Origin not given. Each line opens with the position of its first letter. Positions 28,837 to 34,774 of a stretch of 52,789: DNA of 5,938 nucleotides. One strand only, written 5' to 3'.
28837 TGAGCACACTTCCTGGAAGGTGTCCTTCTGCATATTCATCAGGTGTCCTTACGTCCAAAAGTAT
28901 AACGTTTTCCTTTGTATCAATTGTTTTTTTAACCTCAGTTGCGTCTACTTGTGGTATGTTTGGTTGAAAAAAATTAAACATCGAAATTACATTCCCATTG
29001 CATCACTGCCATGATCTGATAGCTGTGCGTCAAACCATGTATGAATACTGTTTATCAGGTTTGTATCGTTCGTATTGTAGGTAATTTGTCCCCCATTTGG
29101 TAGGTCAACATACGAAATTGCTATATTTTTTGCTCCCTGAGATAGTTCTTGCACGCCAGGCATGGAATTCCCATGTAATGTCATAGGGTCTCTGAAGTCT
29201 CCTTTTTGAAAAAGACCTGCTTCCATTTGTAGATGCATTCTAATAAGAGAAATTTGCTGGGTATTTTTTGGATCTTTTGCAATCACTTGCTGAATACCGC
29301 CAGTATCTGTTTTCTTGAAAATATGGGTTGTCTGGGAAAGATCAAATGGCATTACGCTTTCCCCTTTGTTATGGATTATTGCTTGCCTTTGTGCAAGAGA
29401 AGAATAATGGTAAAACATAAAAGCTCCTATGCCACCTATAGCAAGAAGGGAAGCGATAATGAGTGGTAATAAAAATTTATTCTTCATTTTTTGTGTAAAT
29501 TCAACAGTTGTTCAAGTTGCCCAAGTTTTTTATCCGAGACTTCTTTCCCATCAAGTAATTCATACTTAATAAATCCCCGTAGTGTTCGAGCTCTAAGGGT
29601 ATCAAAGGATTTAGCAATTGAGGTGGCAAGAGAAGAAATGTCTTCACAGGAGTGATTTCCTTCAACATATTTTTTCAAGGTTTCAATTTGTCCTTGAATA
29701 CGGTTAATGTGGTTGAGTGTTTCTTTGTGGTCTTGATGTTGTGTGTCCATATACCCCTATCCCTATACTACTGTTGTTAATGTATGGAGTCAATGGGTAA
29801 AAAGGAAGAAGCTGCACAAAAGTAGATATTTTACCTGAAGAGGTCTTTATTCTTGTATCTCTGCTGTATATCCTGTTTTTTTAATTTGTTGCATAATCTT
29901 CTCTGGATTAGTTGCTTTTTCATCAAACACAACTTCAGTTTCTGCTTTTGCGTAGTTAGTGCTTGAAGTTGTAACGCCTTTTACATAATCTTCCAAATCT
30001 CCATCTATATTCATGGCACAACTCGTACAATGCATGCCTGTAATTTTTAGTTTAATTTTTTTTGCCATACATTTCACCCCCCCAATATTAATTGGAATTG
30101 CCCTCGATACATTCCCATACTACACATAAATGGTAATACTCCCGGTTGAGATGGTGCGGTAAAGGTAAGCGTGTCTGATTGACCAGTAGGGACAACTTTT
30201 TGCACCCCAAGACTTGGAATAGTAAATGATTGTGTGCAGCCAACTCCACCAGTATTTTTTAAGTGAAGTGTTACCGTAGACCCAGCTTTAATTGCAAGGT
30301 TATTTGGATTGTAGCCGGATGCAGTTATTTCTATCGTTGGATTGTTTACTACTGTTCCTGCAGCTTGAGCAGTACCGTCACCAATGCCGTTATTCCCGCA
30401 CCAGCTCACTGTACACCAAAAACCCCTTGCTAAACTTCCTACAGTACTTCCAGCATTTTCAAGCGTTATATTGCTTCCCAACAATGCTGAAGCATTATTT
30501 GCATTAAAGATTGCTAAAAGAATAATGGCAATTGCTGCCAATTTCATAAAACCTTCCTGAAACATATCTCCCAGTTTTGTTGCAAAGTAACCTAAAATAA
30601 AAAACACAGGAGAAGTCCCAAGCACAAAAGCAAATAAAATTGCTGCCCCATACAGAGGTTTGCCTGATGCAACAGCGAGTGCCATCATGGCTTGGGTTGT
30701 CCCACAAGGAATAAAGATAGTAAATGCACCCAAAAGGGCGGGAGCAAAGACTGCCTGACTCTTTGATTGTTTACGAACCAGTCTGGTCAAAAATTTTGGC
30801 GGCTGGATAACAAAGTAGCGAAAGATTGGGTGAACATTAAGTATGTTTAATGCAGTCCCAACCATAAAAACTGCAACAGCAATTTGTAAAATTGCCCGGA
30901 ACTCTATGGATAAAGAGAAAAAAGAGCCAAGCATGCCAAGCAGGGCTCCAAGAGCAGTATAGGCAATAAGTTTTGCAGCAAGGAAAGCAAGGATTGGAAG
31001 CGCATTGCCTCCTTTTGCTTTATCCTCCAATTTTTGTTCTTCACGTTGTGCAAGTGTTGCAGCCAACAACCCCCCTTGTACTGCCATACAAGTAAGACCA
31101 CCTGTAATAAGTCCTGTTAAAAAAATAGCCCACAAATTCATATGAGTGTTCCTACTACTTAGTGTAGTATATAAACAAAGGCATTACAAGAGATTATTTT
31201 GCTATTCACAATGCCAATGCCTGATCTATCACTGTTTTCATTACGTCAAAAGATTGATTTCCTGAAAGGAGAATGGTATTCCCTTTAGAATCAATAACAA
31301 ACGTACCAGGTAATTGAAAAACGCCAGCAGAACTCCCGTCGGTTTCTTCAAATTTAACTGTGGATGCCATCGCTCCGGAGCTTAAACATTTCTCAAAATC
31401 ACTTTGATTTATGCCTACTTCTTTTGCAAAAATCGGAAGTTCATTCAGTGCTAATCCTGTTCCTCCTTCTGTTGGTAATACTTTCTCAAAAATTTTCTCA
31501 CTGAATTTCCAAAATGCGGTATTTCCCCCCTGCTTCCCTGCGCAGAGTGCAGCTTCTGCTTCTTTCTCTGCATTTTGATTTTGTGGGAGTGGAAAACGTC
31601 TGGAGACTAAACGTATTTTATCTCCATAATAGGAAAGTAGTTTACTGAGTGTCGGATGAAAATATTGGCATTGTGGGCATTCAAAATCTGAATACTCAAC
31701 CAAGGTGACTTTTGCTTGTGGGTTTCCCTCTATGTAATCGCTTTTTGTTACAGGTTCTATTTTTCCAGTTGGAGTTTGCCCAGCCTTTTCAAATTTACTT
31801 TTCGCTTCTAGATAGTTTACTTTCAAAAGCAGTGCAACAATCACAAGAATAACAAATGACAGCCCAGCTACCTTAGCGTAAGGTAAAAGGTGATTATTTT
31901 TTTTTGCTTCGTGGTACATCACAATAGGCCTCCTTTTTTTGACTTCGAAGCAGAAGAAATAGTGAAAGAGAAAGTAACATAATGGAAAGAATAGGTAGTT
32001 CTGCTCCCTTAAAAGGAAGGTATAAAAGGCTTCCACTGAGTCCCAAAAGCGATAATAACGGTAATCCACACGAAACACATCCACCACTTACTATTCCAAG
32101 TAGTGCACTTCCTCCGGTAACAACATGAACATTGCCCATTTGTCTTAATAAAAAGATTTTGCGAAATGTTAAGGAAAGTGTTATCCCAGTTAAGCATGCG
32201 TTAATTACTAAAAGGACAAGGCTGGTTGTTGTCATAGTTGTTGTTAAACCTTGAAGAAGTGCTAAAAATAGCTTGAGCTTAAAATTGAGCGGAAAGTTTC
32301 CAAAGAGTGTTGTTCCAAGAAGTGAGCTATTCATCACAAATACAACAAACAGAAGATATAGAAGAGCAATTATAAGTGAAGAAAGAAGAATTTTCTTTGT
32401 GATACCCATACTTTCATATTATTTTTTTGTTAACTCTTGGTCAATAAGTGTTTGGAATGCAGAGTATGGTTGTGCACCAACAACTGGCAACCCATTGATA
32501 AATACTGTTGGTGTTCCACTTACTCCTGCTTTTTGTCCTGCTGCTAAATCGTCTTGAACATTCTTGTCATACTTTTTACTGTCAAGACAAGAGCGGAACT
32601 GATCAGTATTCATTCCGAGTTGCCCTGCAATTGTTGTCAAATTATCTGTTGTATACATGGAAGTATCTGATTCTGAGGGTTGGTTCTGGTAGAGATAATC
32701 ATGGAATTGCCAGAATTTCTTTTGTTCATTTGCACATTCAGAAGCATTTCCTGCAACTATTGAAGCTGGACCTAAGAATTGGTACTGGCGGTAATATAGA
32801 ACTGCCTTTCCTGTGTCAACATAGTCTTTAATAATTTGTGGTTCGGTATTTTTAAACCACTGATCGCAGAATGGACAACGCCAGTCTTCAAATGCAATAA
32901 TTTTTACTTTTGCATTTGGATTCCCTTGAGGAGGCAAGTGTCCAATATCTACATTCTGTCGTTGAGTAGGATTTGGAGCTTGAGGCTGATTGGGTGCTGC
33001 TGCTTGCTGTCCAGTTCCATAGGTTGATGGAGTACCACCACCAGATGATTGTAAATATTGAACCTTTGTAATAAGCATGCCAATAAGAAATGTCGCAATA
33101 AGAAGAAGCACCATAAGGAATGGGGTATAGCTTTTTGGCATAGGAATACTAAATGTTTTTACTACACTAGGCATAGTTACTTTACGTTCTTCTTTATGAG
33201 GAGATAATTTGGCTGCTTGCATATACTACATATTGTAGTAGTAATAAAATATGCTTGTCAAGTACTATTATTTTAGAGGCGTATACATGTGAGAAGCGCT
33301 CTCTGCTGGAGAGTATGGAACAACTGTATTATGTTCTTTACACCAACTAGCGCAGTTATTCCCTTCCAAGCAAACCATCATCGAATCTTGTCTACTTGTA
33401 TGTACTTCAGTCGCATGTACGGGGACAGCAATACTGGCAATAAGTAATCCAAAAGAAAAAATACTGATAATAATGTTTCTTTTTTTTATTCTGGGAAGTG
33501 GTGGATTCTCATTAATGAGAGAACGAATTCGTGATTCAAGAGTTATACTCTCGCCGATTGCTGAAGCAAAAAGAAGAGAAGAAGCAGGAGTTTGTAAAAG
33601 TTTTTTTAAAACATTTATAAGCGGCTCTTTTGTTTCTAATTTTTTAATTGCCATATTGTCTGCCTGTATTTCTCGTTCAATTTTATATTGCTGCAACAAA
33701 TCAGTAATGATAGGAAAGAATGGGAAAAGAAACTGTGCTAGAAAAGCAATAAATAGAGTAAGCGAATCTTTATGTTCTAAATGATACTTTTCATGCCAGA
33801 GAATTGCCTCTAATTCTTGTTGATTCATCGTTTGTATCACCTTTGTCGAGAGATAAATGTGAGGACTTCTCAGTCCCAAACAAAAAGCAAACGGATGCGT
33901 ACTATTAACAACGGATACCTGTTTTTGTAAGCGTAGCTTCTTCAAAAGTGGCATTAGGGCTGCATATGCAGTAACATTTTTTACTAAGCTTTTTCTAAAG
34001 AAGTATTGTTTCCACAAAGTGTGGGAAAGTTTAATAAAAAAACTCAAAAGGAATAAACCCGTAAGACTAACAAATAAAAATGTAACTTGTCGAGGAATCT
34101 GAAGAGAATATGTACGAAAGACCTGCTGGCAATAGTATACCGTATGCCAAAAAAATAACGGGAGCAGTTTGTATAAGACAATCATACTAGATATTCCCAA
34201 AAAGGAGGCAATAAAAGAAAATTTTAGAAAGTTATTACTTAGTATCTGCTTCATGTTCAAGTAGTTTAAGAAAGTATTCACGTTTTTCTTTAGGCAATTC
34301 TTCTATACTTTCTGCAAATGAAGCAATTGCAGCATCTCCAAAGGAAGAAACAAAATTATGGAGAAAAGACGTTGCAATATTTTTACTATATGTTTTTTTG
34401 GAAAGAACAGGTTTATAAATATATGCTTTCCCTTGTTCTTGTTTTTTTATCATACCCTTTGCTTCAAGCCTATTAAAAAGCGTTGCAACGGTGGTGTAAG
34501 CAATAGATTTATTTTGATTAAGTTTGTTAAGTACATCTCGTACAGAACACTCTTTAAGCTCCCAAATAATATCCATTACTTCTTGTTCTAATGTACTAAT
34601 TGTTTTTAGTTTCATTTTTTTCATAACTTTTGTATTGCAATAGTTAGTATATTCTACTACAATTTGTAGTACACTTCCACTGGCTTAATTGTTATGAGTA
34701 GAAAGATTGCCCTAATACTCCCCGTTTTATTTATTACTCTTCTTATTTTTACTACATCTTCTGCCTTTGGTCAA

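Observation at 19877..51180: Candidate integrative conjugative element with a minimal T4SS and a serine recombinase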

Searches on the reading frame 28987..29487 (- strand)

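Call 9: search_protein_families(library=pfam, proteins=[window:28987-29487:-], max_evalue=0.01)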
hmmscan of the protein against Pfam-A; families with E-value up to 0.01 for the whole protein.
window:28987-29487:- (166 aa): 1 family
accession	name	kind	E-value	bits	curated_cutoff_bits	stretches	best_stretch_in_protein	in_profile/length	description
PF07009.16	NusG_II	-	0.0079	16.8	29.6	0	10-72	1-64/107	NusG domain II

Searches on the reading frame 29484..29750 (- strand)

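Call 9: search_protein_families(library=pfam, proteins=[window:29484-29750:-], max_evalue=0.01)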
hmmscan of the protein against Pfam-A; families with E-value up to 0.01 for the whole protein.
window:29484-29750:- (88 aa): 1 family
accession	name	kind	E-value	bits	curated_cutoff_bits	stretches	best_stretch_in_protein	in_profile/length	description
PF02583.22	Trns_repr_metal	-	1.8e-10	41.5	22.8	1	7-83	1-76/78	Metal-sensitive transcriptional repressor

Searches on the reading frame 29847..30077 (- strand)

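Call 9: search_protein_families(library=pfam, proteins=[window:29847-30077:-], max_evalue=0.01)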
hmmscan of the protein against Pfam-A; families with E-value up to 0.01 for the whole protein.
window:29847-30077:- (76 aa): 2 families
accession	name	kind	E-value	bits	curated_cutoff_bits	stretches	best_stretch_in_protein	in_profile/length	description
PF00403.32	HMA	-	2.7e-10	40.9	24.8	1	10-71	2-62/62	Heavy-metal-associated domain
PF22747.2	Zn_ribbon_DUF2089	-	0.0022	18.5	27.6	1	9-27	7-25/32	DUF2089 zinc ribbon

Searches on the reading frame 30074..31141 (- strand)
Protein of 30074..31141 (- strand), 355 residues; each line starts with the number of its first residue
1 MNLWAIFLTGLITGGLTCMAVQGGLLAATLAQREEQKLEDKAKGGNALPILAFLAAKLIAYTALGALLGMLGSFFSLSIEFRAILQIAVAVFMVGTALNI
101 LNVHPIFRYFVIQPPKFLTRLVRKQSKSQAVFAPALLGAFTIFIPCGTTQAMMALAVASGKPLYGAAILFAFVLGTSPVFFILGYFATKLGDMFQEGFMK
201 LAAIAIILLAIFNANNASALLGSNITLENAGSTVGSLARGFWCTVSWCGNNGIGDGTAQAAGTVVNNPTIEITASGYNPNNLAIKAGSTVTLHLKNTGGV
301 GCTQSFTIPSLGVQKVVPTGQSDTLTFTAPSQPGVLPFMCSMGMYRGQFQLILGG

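Call 9: search_protein_families(library=pfam, proteins=[window:30074-31141:-], max_evalue=0.01)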
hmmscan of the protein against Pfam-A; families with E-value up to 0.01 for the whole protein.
window:30074-31141:- (355 aa): 3 families
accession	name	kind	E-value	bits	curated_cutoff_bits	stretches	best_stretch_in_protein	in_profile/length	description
PF13386.12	DsbD_2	-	8.5e-32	111.1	24.9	1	5-211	1-198/199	Cytochrome C biogenesis protein transmembrane region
PF13473.12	Cupredoxin_1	-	9.8e-14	51.7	27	1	268-348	23-101/104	Cupredoxin-like domain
PF02683.22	DsbD_TM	-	1.8e-05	24.6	27.1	1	3-190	5-188/219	Cytochrome C biogenesis protein transmembrane domain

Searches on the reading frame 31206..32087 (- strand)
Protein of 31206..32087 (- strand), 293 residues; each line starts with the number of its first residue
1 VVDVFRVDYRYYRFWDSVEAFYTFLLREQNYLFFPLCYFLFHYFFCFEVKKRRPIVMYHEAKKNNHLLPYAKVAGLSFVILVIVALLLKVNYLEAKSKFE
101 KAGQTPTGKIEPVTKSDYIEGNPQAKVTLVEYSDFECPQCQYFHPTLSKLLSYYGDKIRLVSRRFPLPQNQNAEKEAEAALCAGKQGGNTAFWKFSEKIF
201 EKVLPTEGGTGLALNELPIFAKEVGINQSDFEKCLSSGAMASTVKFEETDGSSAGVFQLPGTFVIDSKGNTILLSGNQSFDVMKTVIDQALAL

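Call 9: search_protein_families(library=pfam, proteins=[window:31206-32087:-], max_evalue=0.01)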
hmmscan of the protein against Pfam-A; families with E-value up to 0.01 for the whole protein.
window:31206-32087:- (293 aa): 2 families
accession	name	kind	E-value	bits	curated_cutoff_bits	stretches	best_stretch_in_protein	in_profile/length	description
PF13462.12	Thioredoxin_4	-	1.6e-21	77.7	23.2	1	116-288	4-164/165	Thioredoxin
PF01323.26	DSBA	-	2.6e-12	47.3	25.6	1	128-287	1-190/191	DSBA-like thioredoxin domain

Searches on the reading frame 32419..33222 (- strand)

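Call 9: search_protein_families(library=pfam, proteins=[window:32419-33222:-], max_evalue=0.01)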
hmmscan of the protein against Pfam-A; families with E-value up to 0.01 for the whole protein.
window:32419-33222:- (267 aa): 4 families
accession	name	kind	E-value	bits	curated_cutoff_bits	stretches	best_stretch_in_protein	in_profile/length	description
PF13462.12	Thioredoxin_4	-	3.7e-35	122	23.2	1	99-261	8-164/165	Thioredoxin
PF01323.26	DSBA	-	2.5e-15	57.2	25.6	1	166-260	101-190/191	DSBA-like thioredoxin domain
PF13098.12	Thioredoxin_2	-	2.1e-05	25.2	27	1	103-257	4-101/104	Thioredoxin-like domain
PF13743.12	Thioredoxin_5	-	0.0041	17.3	27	1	186-243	107-165/186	Thioredoxin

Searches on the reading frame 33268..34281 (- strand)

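Call 9: search_protein_families(library=pfam, proteins=[window:33268-34281:-], max_evalue=0.01)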
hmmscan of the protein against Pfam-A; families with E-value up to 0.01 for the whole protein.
window:33268-34281:- (337 aa): 2 families
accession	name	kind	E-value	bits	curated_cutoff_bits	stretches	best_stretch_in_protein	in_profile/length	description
PF05569.17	Peptidase_M56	-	6.5e-19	68.6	31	1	68-219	102-255/296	BlaR1 peptidase M56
PF01435.24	Peptidase_M48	-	2.6e-11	44.1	20.3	1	118-229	22-165/186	Peptidase family M48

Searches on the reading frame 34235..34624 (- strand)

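Call 9: search_protein_families(library=pfam, proteins=[window:34235-34624:-], max_evalue=0.01)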
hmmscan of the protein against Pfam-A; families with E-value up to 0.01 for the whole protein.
window:34235-34624:- (129 aa): 5 families
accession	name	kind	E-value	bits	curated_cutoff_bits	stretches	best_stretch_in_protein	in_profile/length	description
PF03965.22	Penicillinase_R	-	4.4e-28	98.4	22.6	1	9-122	1-113/115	Penicillinase repressor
PF01978.25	TrmB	-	0.00094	19.4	25.6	1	22-73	19-65/68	Sugar-specific transcriptional regulator TrmB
PF07106.19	TBPIP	-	0.004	17.5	22.8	0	26-70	17-59/62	TBPIP/Hop2 winged helix domain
PF22167.2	PH0730-like_N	-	0.0062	17.1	30.2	0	45-66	31-52/60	PH0730-like, N-terminal domain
PF03448.22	MgtE_N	-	0.0083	17.1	25.9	0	103-125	6-28/102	MgtE intracellular N domain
